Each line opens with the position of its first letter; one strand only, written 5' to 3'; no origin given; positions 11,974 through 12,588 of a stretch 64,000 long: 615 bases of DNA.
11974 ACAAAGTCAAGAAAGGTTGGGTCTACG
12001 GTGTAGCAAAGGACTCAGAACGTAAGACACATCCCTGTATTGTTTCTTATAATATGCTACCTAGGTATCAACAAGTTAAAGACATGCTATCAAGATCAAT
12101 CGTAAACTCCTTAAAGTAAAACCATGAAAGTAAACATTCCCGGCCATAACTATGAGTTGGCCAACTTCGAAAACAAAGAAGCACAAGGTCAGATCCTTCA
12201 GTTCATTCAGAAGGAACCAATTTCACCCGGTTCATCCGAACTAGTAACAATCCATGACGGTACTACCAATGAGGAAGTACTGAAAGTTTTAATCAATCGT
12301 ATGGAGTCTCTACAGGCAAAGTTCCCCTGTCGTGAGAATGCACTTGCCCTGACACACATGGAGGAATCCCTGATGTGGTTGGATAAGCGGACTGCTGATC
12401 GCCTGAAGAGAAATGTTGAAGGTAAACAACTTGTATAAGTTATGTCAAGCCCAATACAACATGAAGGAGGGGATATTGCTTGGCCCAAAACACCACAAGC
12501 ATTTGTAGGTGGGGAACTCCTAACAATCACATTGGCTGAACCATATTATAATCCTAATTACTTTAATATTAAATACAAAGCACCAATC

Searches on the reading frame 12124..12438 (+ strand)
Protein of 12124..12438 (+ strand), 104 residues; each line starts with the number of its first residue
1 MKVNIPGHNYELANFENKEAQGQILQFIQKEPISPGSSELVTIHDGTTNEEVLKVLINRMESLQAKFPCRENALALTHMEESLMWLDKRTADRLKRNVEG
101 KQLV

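Call 69: search_protein_families(library=pfam, proteins=[window:12124-12438:+], max_evalue=0.01)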
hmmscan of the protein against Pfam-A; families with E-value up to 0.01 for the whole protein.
window:12124-12438:+ (104 aa): 1 family
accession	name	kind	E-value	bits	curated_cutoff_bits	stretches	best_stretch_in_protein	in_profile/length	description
PF24729.2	Acb2_Tad1_hairpin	-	1.6e-06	28.6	27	1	51-86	21-52/58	Acb2/Tad1, hairpin domain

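Call 106: search_solved_structures(query=window:12124-12438:+, max_evalue=1, show_alignments=1)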
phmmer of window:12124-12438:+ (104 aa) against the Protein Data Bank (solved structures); distinct sequences matched with E-value up to 1: 7.
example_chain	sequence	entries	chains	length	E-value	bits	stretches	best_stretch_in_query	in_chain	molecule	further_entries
8kbh_I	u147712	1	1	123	2.7e-12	49.8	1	36-101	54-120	Thoeris anti-defense 1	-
8kbg_D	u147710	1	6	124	2.7e-12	49.8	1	36-101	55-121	Thoeris anti-defense 1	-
7uav_A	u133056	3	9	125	2.7e-12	49.7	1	36-101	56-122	ABC transporter ATPase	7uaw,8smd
8kbh_D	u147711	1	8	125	2.7e-12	49.7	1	36-101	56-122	Thoeris anti-defense 1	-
8kbe_A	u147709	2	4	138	3.5e-12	49.4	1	36-101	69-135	Thoeris anti-defense 1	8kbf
8kbb_A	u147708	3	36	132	1.3e-11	47.6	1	45-101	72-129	Thoeris anti-defense 1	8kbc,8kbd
8y6v_I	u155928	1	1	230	0.25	14.6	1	45-100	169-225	gp184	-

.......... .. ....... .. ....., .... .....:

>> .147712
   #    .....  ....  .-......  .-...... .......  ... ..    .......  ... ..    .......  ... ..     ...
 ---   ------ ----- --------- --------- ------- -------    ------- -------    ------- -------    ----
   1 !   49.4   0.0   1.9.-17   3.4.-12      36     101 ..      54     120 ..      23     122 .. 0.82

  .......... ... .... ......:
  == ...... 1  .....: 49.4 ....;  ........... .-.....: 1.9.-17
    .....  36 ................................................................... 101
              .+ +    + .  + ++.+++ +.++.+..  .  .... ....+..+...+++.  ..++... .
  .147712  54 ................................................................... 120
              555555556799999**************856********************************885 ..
